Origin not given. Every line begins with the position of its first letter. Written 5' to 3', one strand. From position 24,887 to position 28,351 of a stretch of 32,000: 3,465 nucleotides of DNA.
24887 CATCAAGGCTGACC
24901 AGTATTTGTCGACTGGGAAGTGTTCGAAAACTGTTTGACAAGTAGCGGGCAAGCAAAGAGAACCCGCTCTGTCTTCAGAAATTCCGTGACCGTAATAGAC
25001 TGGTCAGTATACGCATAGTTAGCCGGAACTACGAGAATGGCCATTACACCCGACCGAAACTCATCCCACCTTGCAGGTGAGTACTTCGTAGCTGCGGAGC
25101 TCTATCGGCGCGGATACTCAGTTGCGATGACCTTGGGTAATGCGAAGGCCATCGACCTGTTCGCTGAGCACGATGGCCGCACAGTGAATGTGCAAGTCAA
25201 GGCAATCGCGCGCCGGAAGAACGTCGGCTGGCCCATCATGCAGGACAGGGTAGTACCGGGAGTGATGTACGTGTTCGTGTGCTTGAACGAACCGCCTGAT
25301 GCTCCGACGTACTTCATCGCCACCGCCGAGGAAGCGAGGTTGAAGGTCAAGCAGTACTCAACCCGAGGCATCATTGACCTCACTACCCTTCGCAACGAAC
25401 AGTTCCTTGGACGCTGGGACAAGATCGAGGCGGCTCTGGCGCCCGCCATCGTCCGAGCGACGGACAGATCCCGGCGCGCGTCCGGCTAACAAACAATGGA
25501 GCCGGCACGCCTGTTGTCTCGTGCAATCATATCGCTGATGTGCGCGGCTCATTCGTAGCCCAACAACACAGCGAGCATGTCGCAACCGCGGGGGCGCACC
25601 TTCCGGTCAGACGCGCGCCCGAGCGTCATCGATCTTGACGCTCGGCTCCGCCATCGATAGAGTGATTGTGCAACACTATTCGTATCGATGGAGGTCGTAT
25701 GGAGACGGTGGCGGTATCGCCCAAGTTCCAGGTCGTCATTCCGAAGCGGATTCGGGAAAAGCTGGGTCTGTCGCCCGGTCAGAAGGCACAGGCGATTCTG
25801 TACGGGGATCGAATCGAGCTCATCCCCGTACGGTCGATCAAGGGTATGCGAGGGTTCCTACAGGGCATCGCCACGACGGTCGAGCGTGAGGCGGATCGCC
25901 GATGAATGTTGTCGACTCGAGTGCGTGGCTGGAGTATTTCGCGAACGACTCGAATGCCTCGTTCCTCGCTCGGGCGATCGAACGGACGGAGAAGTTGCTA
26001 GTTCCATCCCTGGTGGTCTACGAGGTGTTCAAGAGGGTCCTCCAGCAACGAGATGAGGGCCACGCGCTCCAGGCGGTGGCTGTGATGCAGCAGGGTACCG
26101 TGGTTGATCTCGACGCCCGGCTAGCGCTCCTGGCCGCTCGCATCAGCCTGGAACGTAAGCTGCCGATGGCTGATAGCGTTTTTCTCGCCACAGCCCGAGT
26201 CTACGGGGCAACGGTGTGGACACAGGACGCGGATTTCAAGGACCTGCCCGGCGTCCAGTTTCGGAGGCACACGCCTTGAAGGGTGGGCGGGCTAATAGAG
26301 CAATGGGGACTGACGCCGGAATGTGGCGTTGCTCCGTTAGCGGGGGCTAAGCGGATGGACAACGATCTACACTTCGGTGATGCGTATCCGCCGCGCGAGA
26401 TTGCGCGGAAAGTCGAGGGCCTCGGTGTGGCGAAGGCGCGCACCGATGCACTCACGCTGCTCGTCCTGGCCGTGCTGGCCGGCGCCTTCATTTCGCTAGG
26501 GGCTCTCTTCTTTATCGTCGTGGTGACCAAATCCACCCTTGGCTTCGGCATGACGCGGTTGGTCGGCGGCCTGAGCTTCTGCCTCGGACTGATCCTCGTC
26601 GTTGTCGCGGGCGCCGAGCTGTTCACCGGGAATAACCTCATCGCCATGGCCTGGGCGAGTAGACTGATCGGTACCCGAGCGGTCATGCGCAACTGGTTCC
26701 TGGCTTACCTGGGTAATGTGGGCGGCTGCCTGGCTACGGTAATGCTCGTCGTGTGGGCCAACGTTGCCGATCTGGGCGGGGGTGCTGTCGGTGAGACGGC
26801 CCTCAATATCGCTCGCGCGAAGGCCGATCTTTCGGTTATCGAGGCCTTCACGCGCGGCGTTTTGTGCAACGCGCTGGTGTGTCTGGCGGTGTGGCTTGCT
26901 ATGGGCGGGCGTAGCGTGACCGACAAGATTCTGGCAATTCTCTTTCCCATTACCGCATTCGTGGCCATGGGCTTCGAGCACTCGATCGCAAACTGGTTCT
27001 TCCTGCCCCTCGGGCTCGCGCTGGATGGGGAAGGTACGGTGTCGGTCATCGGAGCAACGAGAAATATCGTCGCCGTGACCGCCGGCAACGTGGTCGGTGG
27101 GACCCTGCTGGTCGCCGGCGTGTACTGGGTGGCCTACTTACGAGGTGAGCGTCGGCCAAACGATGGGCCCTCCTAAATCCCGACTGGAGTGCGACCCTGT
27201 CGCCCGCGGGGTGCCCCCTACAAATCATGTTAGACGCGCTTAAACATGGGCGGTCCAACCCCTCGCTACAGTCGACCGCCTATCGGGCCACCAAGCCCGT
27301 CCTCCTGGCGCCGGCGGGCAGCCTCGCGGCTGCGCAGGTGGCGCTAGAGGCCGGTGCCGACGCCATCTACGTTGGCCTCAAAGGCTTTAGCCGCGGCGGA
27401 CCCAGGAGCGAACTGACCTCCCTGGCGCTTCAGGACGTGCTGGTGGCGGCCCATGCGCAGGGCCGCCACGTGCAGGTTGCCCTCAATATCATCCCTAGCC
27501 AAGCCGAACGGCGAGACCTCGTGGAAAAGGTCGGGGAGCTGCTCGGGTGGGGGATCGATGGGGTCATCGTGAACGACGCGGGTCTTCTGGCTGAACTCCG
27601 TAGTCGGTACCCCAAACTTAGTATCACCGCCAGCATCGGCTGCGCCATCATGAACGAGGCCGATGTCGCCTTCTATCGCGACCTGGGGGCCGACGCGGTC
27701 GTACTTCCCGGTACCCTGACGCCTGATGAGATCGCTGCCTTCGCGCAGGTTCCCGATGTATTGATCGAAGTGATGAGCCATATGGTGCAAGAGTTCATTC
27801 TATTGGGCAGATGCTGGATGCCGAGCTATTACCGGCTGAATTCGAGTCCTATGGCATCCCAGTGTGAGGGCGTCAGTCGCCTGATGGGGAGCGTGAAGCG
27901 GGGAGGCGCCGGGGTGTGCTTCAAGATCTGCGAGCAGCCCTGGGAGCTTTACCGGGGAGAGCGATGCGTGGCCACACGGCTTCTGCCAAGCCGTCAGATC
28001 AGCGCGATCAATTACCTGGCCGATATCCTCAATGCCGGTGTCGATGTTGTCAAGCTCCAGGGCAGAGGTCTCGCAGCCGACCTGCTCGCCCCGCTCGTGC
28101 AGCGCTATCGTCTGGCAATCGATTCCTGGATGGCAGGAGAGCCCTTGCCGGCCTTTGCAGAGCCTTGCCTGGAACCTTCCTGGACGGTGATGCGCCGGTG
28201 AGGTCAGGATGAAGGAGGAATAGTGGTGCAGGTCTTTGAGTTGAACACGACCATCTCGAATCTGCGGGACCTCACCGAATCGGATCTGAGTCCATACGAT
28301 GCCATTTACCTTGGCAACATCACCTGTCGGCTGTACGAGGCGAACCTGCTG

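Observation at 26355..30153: FNT channel followed by three tandem short U32-family genes in a UbiU-like / UbiV-like / UbiU-like arrangement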

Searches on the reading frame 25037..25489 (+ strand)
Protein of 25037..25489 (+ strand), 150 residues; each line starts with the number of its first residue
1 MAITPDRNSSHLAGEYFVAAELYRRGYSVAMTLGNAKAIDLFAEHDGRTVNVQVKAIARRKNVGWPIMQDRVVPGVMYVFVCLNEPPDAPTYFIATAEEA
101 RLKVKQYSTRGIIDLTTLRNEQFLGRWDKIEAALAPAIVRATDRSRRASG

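Call 7: search_protein_families(library=pfam, proteins=[window:25037-25489:+], max_evalue=0.001)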
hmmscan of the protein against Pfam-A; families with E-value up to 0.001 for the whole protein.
window:25037-25489:+ (150 aa): 1 family
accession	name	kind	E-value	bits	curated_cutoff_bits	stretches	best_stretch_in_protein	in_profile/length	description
PF11645.14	PDDEXK_5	-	2.7e-05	24.7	26.1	1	14-58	10-54/138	PD-(D/E)XK endonuclease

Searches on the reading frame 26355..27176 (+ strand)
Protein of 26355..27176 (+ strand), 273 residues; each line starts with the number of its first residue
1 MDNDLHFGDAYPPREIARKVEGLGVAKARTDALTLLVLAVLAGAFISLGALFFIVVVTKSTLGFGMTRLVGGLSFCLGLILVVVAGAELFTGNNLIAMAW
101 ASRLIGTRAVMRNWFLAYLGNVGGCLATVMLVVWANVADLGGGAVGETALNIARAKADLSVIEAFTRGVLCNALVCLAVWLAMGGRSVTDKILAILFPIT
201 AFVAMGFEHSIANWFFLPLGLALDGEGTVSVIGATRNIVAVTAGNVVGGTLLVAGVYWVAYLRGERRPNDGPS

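Call 3: search_protein_families(library=pfam, proteins=[window:26355-27176:+], max_evalue=0.01)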
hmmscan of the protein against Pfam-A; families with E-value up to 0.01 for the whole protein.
window:26355-27176:+ (273 aa): 1 family
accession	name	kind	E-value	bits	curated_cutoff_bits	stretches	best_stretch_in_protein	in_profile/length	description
PF01226.23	Form_Nir_trans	-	6.4e-68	229.1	34.6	1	15-259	1-240/240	Formate/nitrite transporter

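Call 4: search_protein_families(library=ncbifam, proteins=[window:26355-27176:+], max_evalue=0.01)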
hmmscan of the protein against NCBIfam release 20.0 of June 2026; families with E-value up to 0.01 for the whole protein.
window:26355-27176:+ (273 aa): 5 families
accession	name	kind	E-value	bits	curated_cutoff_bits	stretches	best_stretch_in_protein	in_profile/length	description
TIGR04060.1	formate_focA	equivalog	4.7e-64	216.2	290.1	1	16-261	3-266/268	formate transporter FocA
TIGR00790.1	fnt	subfamily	2.6e-62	210.5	232.3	1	27-263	1-239/239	formate/nitrite family transporter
NF008069.0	PRK10805.1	equivalog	5.6e-57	193.4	440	2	9-223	8-223/285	formate transporter FocA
NF007261.0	PRK09713.1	exception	2e-38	132.5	499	1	21-223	20-222/282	formate transporter FocB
NF008595.0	PRK11562.1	equivalog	3.3e-28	98.8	293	1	28-266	20-254/268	nitrite transporter NirC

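Call 88: search_solved_structures(query=window:26355-27176:+, max_evalue=0.00001)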
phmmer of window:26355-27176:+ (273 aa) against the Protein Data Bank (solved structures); distinct sequences matched with E-value up to 0.00001: 14.
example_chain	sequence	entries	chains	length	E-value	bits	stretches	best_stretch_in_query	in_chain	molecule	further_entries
3kcu_A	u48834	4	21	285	2.8e-49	171.5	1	10-264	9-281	Probable formate transporter 1 | Formate channel FocA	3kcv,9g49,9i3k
3q7k_A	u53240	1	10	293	9.5e-49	169.7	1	10-266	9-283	Probable formate transporter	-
9g4d_A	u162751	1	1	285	3.6e-48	167.8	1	10-264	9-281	Formate channel FocA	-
3kly_A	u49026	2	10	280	1.2e-47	166.1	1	8-263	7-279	Putative formate transporter 1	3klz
3tdo_A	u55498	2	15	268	3.7e-34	121.9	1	29-257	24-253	Putative formate/nitrite transporter | formate/nitrite transporter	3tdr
3tdp_A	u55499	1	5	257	7e-34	121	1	29-257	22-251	formate/nitrite transporter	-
9v2a_A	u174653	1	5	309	9.7e-34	120.5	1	13-261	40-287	Low-CO2 inducible protein LCIA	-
3tdx_A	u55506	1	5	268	9.9e-34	120.5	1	29-257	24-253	formate/nitrite transporter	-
3te2_A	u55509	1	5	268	1.1e-33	120.4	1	29-257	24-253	formate/nitrite transporter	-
3te0_A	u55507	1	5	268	1.3e-33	120.1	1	29-257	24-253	formate/nitrite transporter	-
3te1_A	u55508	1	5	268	2.1e-33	119.4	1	29-257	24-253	formate/nitrite transporter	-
3tds_E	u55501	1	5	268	2.9e-33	119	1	29-257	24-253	formate/nitrite transporter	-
4fc4_A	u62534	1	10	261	5.8e-23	85.2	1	31-265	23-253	Nitrite transporter NirC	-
6vqq_A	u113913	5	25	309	1.3e-19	74.2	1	23-258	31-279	Formate-nitrite transporter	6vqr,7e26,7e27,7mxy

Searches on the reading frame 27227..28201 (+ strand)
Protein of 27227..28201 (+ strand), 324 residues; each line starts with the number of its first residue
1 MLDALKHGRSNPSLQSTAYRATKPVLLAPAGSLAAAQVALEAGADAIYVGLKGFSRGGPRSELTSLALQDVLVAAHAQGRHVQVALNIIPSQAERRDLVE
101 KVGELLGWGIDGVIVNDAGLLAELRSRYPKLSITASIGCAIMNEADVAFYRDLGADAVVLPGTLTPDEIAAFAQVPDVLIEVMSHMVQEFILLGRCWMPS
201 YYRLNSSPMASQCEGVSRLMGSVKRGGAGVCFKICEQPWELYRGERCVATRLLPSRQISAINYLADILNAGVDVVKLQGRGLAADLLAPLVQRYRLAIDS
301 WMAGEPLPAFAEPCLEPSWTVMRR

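Call 3: search_protein_families(library=pfam, proteins=[window:27227-28201:+], max_evalue=0.01)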
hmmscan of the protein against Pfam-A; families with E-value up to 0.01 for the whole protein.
window:27227-28201:+ (324 aa): 2 families
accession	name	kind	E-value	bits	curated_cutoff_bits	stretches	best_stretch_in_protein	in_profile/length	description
PF01136.24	Peptidase_U32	-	9.3e-29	100.8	22.4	1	98-305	4-202/233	Peptidase family U32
PF13714.12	PEP_mutase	-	0.00035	20.7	31.5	0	149-184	165-200/240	Phosphoenolpyruvate phosphomutase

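Call 4: search_protein_families(library=ncbifam, proteins=[window:27227-28201:+], max_evalue=0.01)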
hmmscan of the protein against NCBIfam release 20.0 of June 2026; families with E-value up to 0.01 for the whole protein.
window:27227-28201:+ (324 aa): 2 families
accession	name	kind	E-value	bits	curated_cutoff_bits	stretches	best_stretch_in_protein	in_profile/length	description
NF011996.0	PRK15452.1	equivalog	1.8e-34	119.4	534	2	22-203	3-185/449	prephenate-dependent tRNA uridine(34) hydroxylase TrhP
NF047963.1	quinone_UbiU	equivalog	1.6e-31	109.6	440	1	26-213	3-193/331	ubiquinone anaerobic biosynthesis protein UbiU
